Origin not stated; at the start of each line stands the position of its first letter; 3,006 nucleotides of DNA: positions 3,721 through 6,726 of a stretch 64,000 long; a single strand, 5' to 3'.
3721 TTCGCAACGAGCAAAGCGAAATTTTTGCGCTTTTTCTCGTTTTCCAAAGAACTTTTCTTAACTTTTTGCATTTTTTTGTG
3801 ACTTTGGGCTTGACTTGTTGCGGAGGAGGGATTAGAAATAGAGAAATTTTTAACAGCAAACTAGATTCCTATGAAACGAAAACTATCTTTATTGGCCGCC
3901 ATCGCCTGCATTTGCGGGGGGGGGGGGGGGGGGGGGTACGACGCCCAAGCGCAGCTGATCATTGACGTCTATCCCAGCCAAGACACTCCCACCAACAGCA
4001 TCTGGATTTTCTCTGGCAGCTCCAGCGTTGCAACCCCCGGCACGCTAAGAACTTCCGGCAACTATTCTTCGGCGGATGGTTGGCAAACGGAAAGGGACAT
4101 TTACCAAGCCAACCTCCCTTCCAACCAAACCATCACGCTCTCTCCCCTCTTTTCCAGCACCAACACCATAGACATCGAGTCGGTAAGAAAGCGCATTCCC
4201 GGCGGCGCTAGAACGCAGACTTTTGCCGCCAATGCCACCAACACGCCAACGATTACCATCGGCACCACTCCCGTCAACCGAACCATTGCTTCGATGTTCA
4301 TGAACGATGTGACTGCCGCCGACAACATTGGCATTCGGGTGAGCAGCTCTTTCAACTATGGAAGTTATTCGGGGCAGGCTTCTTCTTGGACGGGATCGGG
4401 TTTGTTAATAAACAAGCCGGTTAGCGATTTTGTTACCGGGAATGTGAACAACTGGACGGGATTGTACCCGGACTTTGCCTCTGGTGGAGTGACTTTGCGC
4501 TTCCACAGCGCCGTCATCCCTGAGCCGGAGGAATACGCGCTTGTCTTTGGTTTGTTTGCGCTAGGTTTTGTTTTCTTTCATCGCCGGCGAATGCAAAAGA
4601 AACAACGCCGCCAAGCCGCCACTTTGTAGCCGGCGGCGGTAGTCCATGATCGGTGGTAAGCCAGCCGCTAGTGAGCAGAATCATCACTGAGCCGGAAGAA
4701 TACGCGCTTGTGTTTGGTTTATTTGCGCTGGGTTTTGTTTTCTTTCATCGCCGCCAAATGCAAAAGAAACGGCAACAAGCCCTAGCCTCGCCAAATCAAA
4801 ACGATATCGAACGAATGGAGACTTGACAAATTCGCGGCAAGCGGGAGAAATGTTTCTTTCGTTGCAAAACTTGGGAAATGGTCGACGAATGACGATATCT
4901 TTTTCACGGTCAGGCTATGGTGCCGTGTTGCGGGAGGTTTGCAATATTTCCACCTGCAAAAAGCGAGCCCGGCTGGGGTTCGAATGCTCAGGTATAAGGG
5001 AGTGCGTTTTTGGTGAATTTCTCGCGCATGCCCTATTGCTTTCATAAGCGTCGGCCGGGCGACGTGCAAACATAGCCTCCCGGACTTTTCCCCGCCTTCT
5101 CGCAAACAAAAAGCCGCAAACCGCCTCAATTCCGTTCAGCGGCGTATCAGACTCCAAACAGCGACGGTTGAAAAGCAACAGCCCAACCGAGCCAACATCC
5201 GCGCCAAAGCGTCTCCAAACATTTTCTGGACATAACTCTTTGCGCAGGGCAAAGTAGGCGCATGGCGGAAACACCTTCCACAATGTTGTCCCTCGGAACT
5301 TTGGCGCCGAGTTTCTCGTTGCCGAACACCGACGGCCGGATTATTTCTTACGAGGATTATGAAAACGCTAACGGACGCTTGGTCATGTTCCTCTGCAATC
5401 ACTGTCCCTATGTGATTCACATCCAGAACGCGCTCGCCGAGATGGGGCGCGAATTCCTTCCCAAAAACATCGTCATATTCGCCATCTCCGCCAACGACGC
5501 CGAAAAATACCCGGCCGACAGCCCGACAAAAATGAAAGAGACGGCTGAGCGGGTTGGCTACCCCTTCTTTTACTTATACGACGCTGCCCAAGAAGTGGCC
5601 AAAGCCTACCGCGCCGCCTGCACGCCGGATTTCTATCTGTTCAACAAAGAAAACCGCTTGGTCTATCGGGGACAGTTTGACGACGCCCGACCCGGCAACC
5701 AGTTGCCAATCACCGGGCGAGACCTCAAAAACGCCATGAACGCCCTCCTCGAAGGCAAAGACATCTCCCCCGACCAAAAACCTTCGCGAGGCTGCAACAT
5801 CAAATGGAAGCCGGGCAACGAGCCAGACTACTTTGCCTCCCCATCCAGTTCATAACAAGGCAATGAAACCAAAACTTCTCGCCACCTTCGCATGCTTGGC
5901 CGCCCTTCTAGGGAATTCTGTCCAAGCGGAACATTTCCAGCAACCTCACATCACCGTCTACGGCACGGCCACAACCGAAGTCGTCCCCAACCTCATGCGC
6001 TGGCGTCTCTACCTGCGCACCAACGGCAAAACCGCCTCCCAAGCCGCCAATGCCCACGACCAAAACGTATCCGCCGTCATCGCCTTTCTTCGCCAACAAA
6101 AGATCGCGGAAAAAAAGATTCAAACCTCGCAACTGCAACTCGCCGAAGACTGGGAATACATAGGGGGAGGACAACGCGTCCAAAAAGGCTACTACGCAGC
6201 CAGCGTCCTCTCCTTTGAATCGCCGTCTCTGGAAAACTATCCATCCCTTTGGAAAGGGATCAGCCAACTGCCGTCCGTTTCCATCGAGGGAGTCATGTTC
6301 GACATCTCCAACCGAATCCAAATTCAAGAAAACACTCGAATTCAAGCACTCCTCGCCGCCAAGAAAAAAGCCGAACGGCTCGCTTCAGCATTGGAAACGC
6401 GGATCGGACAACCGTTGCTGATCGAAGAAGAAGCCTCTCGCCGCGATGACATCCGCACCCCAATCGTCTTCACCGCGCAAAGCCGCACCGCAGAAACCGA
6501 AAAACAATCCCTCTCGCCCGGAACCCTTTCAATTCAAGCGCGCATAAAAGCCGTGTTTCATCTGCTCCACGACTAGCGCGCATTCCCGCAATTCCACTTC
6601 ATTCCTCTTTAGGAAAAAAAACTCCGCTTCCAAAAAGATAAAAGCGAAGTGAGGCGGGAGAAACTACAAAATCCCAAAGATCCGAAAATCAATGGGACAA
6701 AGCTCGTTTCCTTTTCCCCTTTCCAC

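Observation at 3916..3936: G21 homopolymer inside the signal-peptide coding region of a PEP-CTERM surface protein: candidate phase-variation switch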

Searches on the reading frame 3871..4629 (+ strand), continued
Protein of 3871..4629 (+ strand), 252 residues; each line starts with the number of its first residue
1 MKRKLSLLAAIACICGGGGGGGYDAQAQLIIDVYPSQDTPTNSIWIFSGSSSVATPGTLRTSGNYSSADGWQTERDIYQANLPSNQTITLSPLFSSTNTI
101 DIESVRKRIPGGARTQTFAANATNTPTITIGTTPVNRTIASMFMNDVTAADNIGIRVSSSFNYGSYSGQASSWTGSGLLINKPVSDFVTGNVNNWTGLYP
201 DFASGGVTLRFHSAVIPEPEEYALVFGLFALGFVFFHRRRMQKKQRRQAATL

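Call 52: search_protein_families(library=ncbifam, proteins=[L004:3995-4876:-], max_evalue=10)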
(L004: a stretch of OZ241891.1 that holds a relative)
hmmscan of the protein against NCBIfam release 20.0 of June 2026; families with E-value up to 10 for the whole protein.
L004:3995-4876:- (293 aa): 19 families
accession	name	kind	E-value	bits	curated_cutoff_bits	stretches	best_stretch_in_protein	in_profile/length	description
TIGR01710.1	typeII_sec_gspG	equivalog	4.2e-09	36.5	88.85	1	16-73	1-58/134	type II secretion system major pseudopilin GspG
TIGR01708.2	typeII_sec_gspH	equivalog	1.1e-07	32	80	1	15-50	1-38/169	type II secretion system minor pseudopilin GspH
NF040999.1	pilin_ComGC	equivalog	1.8e-07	31.2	75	1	16-61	2-47/84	competence type IV pilus major pilin ComGC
TIGR02532.1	IV_pilin_GFxxxE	domain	4e-07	29.6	16.3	1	16-37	2-23/24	prepilin-type N-terminal cleavage/methylation domain-containing protein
NF007862.0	PRK10574.1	equivalog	1.2e-06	28.7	138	1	15-49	4-38/145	prepilin peptidase-dependent pilin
NF041775.1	typeIV_PilA_Myxo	equivalog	1.2e-06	28.6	400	1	13-60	8-55/214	type IV pilin protein PilA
NF041013.1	T4P_ComGE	equivalog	1.3e-06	28.4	49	1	16-53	4-41/83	competence type IV pilus minor pilin ComGE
NF040982.1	ComGD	equivalog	0.00016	22.1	70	1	16-63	2-49/139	competence type IV pilus minor pilin ComGD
TIGR02596.1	TIGR02596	subfamily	0.00049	20.2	70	1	18-44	1-27/196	Verru_Chthon cassette protein D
TIGR01707.1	gspI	equivalog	0.0012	19.3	44.35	1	17-49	1-33/101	type II secretion system minor pseudopilin GspI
NF007800.0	PRK10506.1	equivalog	0.0039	17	158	1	15-36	8-29/163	prepilin peptidase-dependent protein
NF041002.1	pilin_ComGF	equivalog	0.0068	16.6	80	1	16-55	2-41/139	competence type IV pilus minor pilin ComGF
TIGR01711.1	gspJ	equivalog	0.011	15.5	64.85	1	17-34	2-19/192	type II secretion system minor pseudopilin GspJ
NF047828.1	T3SSXpsI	equivalog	0.02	14.9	150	1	17-50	3-36/132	type II secretion system protein XpsI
TIGR02599.1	TIGR02599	subfamily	0.023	13.9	256.5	1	17-49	1-33/361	Verru_Chthon cassette protein C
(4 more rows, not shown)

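Call 65: find_encoding_contigs(protein=P0029, flank=3000, max_places=4)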
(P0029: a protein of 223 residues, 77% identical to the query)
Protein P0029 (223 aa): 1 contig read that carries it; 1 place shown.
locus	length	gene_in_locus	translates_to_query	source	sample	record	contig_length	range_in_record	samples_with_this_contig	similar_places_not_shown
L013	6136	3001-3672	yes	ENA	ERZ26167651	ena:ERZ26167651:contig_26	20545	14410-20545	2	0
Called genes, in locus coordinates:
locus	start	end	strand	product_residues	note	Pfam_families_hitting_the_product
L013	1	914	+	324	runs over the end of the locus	-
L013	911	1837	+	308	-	PF00005:ABC_tran, PF13476:AAA_23 (weak), PF13304:AAA_21 (weak)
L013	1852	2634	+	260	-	PF12679:ABC2_membrane_2 (faint), PF12730:ABC2_membrane_4, PF10920:DUF2705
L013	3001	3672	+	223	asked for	-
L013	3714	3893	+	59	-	-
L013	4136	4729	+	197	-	PF00578:AhpC-TSA, PF08534:Redoxin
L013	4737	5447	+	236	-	PF04402:SIMPL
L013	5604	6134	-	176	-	?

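Call 69: search_protein_representatives(protein=window:3871-4629:+)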
Query: 252 residues. Proteins with E-value up to 0.001 (for the whole library): 150; up to 1e-10: 81; up to 1e-30: 19. The best 150 are listed.
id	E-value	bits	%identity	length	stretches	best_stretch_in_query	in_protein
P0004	2.4e-123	427.1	83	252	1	1-251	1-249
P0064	3.4e-64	233.4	59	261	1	20-246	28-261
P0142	2.7e-46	174.8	58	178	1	77-248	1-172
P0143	6.2e-45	170.3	52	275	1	25-246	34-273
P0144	1.1e-44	169.5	51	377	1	24-244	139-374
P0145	4.9e-44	167.4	77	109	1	144-251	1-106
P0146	2.9e-42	161.6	54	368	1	24-247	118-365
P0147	6.0e-40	154.0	49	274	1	24-248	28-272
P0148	3.3e-39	151.6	59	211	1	2-171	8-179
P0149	1.5e-38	149.4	52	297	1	25-244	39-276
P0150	1.5e-37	146.2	45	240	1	29-251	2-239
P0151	1.3e-36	143.1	50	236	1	29-241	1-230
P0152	9.3e-36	140.3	48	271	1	24-247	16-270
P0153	2.0e-35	139.2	55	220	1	1-192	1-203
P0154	1.5e-34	136.3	50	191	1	24-188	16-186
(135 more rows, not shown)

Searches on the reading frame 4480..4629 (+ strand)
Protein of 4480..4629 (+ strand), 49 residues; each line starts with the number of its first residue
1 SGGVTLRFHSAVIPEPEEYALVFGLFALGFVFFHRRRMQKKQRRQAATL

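Call 52: search_protein_families(library=ncbifam, proteins=[window:4480-4629:+], max_evalue=10)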
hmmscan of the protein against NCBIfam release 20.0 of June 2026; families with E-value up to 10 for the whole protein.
window:4480-4629:+ (49 aa): 7 families
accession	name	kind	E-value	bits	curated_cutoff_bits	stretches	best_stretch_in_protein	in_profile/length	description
NF033554.9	floc_PepA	equivalog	0.00014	21.8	80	1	2-37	228-260/261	flocculation-associated PEP-CTERM protein PepA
TIGR02595.1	PEP_CTERM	domain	0.03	15.2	16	1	13-37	1-23/24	PEP-CTERM sorting domain-containing protein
NF038126.1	PEP_CTERM_FxDxF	subfamily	0.033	14.4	50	1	10-36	139-164/165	FxDxF family PEP-CTERM protein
NF038129.1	PEP_NF038129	equivalog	0.14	12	65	1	11-37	169-193/194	NF038129 family PEP-CTERM protein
TIGR00739.1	yajC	equivalog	0.18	11.9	44.2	1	20-45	6-31/84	preprotein translocase subunit YajC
NF038124.1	PEP_CTERM_TLD_A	exception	0.2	11.2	100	1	8-36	206-235/235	PEP_CTERM-anchored TLD domain-containing protein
NF038121.1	PEP_CTERM_LEVG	equivalog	0.2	10.9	100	1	3-41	222-256/258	LEVG family PEP-CTERM protein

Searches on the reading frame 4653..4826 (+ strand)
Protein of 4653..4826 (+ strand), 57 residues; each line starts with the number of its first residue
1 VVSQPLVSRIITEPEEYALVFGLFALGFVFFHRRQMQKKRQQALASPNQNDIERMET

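Call 6: search_protein_families(library=ncbifam, proteins=[window:4653-4826:+], max_evalue=0.01)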
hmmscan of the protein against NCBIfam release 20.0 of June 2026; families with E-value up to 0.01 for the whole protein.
window:4653-4826:+ (57 aa): 0 families

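Call 51: search_protein_families(library=pfam, proteins=[window:4653-4826:+], max_evalue=1)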
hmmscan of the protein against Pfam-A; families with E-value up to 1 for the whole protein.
window:4653-4826:+ (57 aa): 1 family
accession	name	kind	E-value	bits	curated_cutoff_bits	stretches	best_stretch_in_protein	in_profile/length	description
PF21314.2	TM_ErbB1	-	0.0049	17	27.1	1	19-40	10-32/36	Epidermal growth factor receptor transmembrane-juxtamembrane segment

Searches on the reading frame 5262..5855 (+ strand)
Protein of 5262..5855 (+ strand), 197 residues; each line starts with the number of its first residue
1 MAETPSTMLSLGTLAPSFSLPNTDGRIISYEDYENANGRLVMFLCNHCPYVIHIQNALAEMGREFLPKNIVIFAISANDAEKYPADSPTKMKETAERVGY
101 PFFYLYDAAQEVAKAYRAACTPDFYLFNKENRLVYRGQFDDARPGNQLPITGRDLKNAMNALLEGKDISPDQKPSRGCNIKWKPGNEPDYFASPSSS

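Call 6: search_protein_families(library=ncbifam, proteins=[window:5262-5855:+], max_evalue=0.01)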
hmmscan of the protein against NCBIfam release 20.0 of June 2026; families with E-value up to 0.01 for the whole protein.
window:5262-5855:+ (197 aa): 2 families
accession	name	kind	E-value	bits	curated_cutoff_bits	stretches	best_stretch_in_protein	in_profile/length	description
NF006960.0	PRK09437.1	equivalog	6.2e-05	23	140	1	8-116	3-103/156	thioredoxin-dependent thiol peroxidase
NF002854.0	PRK03147.1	subfamily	9.9e-05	22.3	170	1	7-134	34-153/176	thiol-disulfide oxidoreductase ResA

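Call 12: find_encoding_contigs(protein=window:5262-5855:+, flank=4000, max_places=10)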
Protein window:5262-5855:+ (197 aa): no gene with exactly this product is on record in the collection.

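Call 54: search_protein_families(library=pfam, proteins=[window:5262-5855:+], max_evalue=0.00001)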
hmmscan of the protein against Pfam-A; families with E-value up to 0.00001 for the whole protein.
window:5262-5855:+ (197 aa): 2 families
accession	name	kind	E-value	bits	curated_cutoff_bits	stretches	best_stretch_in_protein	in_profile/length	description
PF00578.27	AhpC-TSA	-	1.3e-17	64.4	26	1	12-135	2-123/124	AhpC/TSA family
PF08534.16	Redoxin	-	1.3e-12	48.2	26.6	1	12-142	3-137/148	Redoxin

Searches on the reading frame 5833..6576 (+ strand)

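Call 6: search_protein_families(library=ncbifam, proteins=[window:5833-6576:+], max_evalue=0.01)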
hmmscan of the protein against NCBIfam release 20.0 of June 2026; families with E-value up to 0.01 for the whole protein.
window:5833-6576:+ (247 aa): 1 family
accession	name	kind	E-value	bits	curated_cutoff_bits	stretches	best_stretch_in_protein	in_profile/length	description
NF008299.0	PRK11087.1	equivalog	3.2e-24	85.6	249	1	14-244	4-236/238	oxidative stress defense protein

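Call 54: search_protein_families(library=pfam, proteins=[window:5863-6576:+], max_evalue=0.00001)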
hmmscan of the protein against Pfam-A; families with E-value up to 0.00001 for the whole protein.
window:5863-6576:+ (237 aa): 1 family
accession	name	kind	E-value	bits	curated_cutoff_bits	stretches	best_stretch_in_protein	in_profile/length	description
PF04402.19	SIMPL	-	1.1e-33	117.7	25.2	1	30-232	1-205/205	Protein of unknown function (DUF541)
